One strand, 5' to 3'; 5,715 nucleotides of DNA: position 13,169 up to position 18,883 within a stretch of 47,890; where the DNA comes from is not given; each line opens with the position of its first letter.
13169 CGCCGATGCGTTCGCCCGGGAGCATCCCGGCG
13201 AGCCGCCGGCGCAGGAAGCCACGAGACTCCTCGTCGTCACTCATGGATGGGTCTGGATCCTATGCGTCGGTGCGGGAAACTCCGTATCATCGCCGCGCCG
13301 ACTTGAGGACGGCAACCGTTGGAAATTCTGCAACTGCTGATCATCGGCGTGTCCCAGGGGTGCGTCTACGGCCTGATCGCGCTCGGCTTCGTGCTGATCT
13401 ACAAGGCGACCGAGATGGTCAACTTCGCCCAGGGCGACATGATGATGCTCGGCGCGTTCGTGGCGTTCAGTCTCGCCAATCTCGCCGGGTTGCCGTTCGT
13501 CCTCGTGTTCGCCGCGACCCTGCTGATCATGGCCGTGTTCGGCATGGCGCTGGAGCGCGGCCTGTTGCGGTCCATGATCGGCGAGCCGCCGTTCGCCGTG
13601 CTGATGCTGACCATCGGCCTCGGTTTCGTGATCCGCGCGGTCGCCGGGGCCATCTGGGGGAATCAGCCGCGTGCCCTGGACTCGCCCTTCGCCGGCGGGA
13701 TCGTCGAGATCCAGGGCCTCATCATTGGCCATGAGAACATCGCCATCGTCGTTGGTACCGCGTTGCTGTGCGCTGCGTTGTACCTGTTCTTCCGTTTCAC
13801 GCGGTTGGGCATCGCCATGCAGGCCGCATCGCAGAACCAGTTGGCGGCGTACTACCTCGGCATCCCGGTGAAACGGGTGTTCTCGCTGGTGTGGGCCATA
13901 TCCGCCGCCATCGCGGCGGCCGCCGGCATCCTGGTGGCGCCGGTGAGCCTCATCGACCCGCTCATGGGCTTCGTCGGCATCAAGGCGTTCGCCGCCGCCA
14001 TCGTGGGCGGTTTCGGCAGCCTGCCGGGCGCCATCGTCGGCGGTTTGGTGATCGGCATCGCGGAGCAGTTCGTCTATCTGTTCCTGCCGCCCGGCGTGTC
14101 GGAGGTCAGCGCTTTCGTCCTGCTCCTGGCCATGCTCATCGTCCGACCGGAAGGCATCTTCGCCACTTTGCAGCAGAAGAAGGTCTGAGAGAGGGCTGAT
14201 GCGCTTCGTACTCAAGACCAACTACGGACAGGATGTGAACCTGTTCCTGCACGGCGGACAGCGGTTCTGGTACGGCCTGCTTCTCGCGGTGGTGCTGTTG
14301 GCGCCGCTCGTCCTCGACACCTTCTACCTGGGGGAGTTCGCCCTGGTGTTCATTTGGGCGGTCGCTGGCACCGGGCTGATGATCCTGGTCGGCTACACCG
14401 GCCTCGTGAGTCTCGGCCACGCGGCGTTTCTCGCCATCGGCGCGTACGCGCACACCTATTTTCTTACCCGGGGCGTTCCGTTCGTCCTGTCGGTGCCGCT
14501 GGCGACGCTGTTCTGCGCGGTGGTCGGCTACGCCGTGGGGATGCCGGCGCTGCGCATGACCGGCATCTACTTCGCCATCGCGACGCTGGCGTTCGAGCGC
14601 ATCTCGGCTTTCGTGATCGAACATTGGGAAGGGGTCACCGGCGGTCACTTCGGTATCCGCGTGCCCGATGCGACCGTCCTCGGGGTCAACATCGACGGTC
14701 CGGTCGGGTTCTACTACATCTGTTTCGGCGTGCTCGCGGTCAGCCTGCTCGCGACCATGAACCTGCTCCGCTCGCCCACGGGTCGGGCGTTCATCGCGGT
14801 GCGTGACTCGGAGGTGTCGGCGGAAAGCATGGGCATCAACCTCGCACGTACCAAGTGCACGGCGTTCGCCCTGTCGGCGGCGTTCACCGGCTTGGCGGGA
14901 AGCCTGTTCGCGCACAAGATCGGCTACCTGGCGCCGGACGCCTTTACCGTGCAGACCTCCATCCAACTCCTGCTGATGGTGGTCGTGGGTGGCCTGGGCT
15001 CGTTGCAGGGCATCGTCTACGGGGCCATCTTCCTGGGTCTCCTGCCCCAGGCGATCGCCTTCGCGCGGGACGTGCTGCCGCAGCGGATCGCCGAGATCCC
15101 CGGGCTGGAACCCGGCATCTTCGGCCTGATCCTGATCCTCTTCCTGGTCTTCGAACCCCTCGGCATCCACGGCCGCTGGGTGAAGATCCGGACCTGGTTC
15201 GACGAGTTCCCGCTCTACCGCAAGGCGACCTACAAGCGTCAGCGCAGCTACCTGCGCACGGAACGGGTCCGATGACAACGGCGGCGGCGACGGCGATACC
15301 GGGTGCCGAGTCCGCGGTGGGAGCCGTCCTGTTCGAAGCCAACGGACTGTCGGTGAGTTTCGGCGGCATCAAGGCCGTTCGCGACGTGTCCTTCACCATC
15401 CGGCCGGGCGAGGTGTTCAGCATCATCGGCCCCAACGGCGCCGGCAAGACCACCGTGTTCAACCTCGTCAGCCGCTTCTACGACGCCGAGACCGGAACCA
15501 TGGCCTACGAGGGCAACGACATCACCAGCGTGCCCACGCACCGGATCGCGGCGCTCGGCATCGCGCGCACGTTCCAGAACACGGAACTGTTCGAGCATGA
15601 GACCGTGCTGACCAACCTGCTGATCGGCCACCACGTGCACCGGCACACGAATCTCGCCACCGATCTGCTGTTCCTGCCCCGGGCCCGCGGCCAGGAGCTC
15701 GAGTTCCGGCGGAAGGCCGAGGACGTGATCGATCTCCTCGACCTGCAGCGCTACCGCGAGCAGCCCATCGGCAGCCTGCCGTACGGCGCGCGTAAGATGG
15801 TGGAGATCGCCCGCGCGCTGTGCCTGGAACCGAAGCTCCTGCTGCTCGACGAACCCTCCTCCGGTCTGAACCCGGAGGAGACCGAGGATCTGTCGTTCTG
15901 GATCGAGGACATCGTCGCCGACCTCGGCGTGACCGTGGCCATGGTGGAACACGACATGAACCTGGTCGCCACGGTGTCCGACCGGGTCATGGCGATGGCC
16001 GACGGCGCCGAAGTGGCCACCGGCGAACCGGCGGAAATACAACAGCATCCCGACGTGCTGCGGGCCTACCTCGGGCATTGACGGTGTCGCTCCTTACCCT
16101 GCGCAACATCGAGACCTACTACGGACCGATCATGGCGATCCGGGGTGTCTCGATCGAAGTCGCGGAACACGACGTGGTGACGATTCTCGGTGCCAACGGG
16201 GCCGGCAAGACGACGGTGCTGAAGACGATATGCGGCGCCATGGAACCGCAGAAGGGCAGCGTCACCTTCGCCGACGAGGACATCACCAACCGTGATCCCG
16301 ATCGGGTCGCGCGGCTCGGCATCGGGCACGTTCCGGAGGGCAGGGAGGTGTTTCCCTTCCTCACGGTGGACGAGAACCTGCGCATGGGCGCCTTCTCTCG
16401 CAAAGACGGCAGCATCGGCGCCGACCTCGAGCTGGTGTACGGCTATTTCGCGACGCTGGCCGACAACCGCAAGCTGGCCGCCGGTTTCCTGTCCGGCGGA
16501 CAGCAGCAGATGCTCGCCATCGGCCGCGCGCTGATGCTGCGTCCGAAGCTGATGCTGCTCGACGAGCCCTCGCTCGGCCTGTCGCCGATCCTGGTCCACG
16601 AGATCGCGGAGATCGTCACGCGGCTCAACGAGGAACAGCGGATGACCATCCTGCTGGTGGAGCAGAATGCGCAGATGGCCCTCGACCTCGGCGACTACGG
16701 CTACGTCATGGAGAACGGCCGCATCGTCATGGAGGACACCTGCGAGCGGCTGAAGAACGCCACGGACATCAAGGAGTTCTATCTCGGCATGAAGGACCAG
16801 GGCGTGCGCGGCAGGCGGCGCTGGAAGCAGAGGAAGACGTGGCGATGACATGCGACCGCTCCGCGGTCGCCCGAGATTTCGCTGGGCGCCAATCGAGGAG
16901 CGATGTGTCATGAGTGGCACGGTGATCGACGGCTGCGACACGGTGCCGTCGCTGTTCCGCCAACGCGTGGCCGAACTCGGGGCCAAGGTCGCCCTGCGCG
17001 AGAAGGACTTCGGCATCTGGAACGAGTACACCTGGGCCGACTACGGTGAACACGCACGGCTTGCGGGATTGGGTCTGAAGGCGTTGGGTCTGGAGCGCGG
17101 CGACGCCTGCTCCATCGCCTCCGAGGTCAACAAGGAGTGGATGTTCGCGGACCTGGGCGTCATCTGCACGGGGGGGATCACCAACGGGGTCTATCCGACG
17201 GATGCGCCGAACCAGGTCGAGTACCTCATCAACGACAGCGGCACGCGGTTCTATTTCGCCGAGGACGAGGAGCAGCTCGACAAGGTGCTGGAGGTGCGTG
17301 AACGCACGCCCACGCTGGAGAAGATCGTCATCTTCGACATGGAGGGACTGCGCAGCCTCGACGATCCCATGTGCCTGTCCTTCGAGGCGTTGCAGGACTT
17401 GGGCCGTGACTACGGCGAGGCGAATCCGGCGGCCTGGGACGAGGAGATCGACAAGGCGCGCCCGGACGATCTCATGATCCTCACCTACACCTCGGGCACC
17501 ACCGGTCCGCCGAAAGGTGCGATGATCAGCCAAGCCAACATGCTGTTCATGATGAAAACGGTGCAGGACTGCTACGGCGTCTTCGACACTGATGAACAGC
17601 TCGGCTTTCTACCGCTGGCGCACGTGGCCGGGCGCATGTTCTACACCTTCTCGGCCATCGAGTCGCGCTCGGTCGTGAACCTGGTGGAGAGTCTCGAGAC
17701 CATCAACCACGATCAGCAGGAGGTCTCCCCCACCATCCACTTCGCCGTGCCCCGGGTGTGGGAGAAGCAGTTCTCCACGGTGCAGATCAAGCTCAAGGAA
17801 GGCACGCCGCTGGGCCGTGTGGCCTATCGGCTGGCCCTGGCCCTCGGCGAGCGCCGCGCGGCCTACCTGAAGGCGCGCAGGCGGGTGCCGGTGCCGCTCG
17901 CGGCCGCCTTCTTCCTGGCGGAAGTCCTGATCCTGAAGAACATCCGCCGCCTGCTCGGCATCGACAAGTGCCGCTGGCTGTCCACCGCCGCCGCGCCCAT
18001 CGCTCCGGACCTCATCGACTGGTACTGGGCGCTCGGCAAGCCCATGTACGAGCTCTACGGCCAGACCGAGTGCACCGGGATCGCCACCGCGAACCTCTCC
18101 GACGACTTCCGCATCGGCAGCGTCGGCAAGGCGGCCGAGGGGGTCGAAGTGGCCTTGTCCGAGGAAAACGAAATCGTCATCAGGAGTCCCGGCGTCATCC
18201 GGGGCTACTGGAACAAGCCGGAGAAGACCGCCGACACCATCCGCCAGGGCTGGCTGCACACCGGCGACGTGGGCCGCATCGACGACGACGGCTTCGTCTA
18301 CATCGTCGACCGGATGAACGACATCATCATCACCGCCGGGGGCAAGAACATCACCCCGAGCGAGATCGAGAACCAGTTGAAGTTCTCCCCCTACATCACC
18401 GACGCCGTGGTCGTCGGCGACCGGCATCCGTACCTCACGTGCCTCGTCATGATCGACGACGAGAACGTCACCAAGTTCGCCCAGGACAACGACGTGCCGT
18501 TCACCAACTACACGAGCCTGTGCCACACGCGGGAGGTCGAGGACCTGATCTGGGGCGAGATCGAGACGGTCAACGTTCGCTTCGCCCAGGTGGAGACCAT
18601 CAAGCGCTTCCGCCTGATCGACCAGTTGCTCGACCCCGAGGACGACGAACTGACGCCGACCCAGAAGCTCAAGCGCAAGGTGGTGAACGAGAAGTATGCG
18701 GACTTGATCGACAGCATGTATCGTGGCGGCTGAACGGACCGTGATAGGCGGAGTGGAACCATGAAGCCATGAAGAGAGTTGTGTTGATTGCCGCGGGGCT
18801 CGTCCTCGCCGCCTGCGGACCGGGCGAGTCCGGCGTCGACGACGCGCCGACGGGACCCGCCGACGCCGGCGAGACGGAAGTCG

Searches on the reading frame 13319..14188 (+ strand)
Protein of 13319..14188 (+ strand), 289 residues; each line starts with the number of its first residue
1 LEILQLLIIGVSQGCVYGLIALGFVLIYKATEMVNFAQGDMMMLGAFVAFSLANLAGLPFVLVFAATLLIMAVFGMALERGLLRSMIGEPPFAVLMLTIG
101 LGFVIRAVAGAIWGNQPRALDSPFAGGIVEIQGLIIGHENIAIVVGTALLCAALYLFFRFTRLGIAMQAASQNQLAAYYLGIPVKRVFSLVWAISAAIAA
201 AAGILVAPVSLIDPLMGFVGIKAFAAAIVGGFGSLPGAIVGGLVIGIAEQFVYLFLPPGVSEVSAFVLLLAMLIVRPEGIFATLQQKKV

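Call 8: search_protein_families(library=pfam, proteins=[window:13319-14188:+], max_evalue=0.001)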
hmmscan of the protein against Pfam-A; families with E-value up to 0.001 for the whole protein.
window:13319-14188:+ (289 aa): 1 family
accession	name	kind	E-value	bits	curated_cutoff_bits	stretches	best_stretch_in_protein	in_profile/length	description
PF02653.21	BPD_transp_2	-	2.4e-35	122.4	26.8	1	9-274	4-267/269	Branched-chain amino acid transport system / permease component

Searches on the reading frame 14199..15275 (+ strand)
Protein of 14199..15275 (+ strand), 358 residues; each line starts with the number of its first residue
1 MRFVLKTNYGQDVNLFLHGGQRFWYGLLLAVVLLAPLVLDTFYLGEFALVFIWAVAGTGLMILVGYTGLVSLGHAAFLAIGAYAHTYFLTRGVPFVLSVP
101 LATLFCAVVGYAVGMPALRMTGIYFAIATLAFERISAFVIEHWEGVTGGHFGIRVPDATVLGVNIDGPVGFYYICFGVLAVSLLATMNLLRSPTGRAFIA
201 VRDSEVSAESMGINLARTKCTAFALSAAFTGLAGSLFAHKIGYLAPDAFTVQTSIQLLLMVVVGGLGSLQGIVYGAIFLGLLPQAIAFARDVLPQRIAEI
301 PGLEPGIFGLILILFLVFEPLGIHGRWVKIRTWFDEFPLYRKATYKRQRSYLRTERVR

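Call 8: search_protein_families(library=pfam, proteins=[window:14199-15275:+], max_evalue=0.001)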
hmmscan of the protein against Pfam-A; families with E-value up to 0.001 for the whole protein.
window:14199-15275:+ (358 aa): 1 family
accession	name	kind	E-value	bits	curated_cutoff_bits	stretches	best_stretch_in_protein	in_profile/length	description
PF02653.21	BPD_transp_2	-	7.5e-38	130.6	26.8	1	48-314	7-267/269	Branched-chain amino acid transport system / permease component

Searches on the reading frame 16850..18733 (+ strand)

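Call 8: search_protein_families(library=pfam, proteins=[window:16850-18733:+], max_evalue=0.001)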
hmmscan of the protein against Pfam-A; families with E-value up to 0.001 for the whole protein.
window:16850-18733:+ (627 aa): 2 families
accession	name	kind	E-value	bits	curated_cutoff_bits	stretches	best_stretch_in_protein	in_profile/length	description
PF00501.34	AMP-binding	-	1.7e-59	202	29.9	1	36-454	1-384/384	AMP-binding enzyme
PF23562.2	AMP-binding_C_3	-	2.7e-12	47.6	20.8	1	491-625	2-121/124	AMP-binding enzyme C-terminal domain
